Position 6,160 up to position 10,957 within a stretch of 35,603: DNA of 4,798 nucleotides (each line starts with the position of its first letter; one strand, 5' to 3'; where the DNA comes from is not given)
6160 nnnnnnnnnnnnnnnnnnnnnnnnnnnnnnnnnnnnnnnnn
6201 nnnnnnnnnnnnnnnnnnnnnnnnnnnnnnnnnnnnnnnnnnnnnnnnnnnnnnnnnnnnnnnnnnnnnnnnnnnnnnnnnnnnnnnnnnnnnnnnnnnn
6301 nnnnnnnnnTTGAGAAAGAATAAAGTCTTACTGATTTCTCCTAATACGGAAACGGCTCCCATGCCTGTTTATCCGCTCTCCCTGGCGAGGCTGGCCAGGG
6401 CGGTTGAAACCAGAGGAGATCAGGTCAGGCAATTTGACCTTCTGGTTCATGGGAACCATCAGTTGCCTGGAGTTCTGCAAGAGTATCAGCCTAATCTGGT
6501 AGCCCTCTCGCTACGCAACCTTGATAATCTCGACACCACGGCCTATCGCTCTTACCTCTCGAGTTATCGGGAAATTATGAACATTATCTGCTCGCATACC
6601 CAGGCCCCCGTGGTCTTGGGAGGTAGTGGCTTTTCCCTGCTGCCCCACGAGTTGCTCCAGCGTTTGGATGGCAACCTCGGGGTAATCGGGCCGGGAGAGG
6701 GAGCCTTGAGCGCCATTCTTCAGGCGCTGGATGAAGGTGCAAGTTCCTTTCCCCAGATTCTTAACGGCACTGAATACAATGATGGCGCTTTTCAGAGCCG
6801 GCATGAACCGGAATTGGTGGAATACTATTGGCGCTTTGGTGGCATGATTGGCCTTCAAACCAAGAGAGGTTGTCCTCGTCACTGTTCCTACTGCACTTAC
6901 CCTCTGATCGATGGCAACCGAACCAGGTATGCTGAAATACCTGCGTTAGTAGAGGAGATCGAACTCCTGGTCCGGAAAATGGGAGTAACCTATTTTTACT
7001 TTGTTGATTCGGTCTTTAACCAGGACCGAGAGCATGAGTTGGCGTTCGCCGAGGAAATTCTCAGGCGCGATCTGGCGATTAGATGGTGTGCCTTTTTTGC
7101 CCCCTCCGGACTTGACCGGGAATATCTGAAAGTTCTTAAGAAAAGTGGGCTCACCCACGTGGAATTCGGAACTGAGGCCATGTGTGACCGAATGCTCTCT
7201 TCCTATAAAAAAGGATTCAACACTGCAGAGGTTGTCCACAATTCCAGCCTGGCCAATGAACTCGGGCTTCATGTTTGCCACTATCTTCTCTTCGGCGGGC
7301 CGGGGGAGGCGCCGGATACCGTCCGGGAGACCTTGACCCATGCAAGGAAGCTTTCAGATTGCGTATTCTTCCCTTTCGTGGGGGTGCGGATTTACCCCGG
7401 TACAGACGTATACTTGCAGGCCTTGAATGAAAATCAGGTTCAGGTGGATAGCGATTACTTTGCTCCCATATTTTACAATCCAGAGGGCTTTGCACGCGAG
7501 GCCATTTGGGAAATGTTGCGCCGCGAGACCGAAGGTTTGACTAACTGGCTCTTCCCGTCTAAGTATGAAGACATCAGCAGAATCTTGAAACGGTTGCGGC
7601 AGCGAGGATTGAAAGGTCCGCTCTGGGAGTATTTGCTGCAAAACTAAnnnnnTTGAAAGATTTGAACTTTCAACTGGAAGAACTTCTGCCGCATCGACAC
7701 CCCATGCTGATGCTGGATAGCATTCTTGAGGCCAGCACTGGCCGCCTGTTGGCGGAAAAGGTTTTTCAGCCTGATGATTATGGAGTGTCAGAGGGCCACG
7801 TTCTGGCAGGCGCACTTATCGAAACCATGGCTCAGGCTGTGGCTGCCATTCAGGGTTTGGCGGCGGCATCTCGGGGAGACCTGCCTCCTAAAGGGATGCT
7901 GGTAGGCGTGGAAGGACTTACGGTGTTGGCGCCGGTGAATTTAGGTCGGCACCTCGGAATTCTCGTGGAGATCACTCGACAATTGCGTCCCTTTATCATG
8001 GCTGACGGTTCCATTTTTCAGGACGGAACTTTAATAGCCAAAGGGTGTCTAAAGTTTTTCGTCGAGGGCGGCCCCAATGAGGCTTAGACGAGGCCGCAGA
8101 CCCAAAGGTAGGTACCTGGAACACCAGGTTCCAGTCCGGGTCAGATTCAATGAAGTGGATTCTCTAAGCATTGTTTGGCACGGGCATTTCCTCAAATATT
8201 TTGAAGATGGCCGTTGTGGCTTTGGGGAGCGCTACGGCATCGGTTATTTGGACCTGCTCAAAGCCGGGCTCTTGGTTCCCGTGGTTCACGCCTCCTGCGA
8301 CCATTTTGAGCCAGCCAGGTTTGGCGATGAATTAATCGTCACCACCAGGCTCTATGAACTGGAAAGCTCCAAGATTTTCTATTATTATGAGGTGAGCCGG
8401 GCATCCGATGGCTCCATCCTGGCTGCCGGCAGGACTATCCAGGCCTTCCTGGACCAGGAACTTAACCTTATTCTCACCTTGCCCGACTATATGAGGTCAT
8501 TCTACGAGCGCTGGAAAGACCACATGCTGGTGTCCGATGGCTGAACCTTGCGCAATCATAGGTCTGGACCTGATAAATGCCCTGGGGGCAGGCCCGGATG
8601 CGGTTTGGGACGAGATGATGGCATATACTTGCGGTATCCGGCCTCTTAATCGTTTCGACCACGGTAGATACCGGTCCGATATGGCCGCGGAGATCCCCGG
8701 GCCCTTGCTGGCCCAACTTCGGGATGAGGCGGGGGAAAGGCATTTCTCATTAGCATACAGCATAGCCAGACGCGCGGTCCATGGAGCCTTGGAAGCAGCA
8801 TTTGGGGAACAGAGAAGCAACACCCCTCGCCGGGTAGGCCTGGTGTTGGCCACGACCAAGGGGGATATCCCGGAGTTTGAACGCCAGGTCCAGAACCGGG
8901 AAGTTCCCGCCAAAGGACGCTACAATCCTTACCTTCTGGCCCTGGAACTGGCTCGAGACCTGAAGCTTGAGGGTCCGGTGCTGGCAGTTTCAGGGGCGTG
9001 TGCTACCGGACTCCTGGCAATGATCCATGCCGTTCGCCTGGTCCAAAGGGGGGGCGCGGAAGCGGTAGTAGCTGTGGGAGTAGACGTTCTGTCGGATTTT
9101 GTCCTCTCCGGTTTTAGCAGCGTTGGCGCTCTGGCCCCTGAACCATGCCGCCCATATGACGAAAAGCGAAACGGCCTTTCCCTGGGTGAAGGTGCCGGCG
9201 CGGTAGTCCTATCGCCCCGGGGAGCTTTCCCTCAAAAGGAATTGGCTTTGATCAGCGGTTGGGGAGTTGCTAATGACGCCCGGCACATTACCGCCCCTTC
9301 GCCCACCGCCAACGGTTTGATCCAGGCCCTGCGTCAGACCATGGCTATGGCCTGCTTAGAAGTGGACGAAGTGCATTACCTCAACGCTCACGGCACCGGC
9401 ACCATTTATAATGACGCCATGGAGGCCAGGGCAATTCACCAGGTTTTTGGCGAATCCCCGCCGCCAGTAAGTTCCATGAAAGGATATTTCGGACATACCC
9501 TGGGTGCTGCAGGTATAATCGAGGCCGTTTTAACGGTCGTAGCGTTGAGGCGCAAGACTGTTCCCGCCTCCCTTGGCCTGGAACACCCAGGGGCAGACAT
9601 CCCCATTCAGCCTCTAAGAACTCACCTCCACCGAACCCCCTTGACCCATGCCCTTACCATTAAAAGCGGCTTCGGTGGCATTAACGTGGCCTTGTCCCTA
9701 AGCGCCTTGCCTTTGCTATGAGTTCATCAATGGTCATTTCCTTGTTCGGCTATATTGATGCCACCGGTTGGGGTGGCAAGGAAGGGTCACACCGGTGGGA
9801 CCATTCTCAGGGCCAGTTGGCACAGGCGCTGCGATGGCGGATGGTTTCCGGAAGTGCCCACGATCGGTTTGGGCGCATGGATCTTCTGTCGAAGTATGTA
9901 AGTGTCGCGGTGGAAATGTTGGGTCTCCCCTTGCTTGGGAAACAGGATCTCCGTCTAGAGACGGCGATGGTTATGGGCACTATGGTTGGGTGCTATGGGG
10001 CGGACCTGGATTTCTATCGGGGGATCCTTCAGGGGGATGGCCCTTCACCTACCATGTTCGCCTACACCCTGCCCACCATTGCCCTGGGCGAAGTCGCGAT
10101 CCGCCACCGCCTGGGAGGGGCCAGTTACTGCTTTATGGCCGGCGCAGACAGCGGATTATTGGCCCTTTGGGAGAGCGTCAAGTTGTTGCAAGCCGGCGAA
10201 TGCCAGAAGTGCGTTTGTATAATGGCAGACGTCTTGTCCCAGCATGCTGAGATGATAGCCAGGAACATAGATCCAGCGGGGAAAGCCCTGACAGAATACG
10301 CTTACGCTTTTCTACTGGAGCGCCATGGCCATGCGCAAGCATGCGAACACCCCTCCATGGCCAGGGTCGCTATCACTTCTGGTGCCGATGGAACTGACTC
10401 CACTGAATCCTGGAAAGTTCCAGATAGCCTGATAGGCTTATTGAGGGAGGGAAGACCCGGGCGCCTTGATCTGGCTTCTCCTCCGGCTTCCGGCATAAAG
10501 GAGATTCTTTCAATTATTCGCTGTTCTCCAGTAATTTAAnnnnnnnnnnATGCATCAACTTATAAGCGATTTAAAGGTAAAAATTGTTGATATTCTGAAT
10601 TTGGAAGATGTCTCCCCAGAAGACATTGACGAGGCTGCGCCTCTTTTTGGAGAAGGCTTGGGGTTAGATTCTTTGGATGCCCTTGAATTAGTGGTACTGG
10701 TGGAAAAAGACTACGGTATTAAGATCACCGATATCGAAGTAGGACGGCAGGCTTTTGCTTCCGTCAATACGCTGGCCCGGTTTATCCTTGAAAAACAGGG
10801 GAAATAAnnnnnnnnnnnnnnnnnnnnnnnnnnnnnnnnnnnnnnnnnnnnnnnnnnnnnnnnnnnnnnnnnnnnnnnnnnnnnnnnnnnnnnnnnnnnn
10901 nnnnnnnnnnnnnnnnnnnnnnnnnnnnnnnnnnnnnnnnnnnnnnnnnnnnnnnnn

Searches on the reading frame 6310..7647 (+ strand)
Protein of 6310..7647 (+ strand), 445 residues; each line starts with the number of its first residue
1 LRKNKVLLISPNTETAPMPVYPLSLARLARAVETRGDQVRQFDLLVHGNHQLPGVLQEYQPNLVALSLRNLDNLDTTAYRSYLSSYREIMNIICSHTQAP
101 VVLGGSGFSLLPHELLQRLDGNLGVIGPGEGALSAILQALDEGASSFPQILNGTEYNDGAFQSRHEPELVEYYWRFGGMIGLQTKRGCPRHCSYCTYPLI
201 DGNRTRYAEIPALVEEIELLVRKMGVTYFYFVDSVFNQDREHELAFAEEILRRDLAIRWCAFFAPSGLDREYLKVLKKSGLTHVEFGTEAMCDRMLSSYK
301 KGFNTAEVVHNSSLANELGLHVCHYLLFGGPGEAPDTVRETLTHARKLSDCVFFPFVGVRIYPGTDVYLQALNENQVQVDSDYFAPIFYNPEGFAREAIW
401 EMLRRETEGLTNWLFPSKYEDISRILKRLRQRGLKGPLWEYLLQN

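Call 7: search_protein_families(library=pfam, proteins=[window:6310-7647:+])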
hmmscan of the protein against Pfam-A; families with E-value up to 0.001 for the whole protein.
window:6310-7647:+ (445 aa): 2 families
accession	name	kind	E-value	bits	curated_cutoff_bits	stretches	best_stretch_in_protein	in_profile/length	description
PF04055.27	Radical_SAM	-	3.8e-18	66.7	29.5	1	185-343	4-164/166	Radical SAM superfamily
PF02310.24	B12-binding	-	3.9e-09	36.8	32.1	1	13-136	5-120/121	B12 binding domain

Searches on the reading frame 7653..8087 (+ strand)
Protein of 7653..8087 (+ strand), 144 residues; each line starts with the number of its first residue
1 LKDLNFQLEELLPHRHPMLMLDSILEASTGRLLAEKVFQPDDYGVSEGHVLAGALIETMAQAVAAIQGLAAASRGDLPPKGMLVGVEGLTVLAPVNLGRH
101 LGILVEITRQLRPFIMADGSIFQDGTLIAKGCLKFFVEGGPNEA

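Call 7: search_protein_families(library=pfam, proteins=[window:7653-8087:+])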
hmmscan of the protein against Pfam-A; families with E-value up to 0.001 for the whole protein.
window:7653-8087:+ (144 aa): 1 family
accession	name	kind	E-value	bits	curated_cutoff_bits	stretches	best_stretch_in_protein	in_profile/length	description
PF07977.19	FabA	-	2.3e-06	27.7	23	1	12-130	1-136/138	FabA-like domain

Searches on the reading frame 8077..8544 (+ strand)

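Call 7: search_protein_families(library=pfam, proteins=[window:8077-8544:+])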
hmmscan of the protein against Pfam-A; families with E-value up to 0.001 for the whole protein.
window:8077-8544:+ (155 aa): 2 families
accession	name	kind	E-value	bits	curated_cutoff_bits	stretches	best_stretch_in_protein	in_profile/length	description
PF13279.12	4HBT_2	-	1.8e-13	51.4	25.5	1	22-139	1-118/122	Thioesterase-like superfamily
PF03061.28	4HBT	-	1.5e-11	44.9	20.6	1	32-112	3-76/79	Thioesterase superfamily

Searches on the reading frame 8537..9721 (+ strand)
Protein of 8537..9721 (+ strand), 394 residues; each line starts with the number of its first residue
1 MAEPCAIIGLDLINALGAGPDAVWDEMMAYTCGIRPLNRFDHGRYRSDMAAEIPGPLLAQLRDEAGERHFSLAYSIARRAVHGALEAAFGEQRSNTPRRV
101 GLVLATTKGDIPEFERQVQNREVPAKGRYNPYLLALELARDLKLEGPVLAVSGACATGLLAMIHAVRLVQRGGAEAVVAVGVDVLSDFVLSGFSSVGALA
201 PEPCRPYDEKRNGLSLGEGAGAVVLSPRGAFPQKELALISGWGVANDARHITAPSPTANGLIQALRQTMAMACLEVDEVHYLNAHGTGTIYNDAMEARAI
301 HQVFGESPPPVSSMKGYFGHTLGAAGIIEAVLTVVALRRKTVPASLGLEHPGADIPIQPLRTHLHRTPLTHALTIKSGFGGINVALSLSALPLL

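Call 7: search_protein_families(library=pfam, proteins=[window:8537-9721:+])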
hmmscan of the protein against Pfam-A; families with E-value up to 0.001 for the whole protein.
window:8537-9721:+ (394 aa): 3 families
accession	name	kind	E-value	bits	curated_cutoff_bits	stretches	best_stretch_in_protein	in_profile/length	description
PF02801.28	Ketoacyl-synt_C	-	8.1e-31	106.9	20.8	1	236-348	1-118/119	Beta-ketoacyl synthase, C-terminal domain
PF00109.32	ketoacyl-synt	-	1.2e-28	100.8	20.8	1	3-227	2-248/252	Beta-ketoacyl synthase, N-terminal domain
PF08545.16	ACP_syn_III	-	1.7e-05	25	24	0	151-189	3-41/80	3-Oxoacyl-[acyl-carrier-protein (ACP)] synthase III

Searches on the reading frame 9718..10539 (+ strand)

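Call 7: search_protein_families(library=pfam, proteins=[window:9718-10539:+])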
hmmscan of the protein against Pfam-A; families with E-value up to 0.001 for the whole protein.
window:9718-10539:+ (273 aa): 1 family
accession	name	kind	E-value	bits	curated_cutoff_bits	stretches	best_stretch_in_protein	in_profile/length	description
PF00109.32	ketoacyl-synt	-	0.00019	21.6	20.8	1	79-180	115-211/252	Beta-ketoacyl synthase, N-terminal domain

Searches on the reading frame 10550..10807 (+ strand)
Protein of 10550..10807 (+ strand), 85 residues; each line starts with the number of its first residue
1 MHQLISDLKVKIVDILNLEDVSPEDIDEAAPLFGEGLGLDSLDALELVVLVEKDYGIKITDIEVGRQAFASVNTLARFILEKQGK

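Call 7: search_protein_families(library=pfam, proteins=[window:10550-10807:+])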
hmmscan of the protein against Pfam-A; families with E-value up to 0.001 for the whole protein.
window:10550-10807:+ (85 aa): 1 family
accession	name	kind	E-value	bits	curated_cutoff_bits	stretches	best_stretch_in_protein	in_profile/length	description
PF00550.31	PP-binding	-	5.4e-10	39.8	20.8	1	13-79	8-67/67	Phosphopantetheine attachment site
